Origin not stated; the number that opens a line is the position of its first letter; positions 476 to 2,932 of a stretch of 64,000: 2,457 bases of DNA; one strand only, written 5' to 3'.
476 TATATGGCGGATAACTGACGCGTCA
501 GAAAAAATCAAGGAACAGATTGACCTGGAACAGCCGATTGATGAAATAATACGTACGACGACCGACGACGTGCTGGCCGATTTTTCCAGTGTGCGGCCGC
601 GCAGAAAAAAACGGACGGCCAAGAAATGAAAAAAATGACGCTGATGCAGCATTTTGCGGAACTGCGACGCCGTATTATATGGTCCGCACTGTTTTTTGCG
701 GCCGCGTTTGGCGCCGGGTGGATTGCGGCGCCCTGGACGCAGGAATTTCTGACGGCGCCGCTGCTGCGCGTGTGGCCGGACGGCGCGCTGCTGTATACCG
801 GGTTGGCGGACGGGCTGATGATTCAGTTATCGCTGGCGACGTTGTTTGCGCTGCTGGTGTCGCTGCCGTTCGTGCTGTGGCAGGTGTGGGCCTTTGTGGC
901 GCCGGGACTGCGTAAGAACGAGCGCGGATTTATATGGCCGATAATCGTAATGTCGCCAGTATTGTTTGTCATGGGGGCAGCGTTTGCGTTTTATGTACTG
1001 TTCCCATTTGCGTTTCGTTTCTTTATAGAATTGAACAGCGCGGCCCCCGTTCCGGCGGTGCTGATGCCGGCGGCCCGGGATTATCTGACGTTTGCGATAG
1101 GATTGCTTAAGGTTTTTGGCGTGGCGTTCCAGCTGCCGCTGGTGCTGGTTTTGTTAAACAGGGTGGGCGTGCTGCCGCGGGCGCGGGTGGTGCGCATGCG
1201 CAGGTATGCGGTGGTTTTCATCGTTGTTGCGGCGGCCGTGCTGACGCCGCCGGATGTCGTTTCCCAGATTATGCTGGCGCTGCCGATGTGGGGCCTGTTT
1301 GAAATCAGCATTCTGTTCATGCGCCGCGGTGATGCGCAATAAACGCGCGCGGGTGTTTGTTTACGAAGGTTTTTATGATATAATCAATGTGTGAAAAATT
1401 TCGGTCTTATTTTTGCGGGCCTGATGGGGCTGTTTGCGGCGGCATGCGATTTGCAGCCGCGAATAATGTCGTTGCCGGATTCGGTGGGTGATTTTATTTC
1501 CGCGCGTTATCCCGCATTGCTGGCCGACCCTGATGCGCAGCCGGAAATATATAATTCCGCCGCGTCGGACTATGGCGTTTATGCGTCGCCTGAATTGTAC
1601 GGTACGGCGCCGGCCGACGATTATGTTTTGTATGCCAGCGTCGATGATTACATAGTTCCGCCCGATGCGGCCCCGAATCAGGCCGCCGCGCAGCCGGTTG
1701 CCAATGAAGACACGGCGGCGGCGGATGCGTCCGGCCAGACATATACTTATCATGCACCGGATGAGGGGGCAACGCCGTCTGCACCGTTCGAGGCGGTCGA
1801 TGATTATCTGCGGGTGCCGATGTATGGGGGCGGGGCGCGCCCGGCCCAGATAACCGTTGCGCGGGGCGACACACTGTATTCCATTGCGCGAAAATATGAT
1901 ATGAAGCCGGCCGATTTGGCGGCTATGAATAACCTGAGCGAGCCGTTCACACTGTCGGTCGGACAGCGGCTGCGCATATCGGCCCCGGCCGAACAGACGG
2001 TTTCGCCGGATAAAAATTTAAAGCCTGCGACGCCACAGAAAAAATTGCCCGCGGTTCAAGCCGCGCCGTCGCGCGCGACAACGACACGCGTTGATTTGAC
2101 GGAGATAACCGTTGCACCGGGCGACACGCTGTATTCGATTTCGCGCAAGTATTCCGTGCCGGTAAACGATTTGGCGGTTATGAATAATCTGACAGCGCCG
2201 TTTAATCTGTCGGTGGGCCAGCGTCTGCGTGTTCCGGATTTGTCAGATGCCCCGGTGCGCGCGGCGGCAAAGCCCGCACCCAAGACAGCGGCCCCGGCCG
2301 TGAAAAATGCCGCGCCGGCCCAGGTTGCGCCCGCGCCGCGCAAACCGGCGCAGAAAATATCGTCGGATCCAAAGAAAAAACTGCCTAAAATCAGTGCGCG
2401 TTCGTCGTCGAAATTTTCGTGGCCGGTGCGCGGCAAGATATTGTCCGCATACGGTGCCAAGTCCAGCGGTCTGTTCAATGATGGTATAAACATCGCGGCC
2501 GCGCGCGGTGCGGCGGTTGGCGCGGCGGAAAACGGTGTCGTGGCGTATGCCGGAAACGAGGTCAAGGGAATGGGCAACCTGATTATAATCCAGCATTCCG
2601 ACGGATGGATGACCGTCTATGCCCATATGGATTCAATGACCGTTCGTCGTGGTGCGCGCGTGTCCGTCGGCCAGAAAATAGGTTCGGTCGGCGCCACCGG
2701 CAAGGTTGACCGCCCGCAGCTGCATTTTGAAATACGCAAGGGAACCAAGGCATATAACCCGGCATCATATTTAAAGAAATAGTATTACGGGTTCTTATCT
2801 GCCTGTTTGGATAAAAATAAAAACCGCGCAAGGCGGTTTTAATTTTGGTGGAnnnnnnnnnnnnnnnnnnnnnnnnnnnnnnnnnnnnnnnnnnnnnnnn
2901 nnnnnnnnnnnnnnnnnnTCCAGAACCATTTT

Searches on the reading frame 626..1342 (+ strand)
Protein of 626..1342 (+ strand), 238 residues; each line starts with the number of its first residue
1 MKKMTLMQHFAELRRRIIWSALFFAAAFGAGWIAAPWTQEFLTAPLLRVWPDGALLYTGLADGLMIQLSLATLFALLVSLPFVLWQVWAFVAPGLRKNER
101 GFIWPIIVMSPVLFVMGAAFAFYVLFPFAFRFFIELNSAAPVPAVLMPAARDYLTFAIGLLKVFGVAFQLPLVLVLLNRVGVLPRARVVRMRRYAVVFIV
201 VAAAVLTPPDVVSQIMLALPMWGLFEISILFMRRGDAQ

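Call 65: search_protein_families(library=pfam, proteins=[window:626-1342:+], max_evalue=0.001)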
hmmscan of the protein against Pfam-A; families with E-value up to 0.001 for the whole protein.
window:626-1342:+ (238 aa): 1 family
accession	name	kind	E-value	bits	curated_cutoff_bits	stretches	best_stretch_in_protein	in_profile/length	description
PF00902.23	TatC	-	9.5e-62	208.9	25.1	1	8-220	1-208/208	Sec-independent protein translocase protein (TatC)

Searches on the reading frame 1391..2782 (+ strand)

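Call 65: search_protein_families(library=pfam, proteins=[window:1391-2782:+], max_evalue=0.001)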
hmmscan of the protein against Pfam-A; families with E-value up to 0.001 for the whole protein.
window:1391-2782:+ (463 aa): 4 families
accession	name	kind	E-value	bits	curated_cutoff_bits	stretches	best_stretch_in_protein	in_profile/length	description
PF01476.26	LysM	-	1.7e-30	105.1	20.9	2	154-196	1-42/43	LysM domain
PF01551.29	Peptidase_M23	-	2.4e-30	105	28.7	1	362-457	2-96/96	Peptidase family M23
PF04225.17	LysM_OapA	-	4.5e-05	23.9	22.3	0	153-201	4-56/85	Opacity-associated protein A LysM-like domain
PF09103.16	BRCA-2_OB1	-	0.00096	19.5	25.6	0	397-437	43-85/123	BRCA2, oligonucleotide/oligosaccharide-binding, domain 1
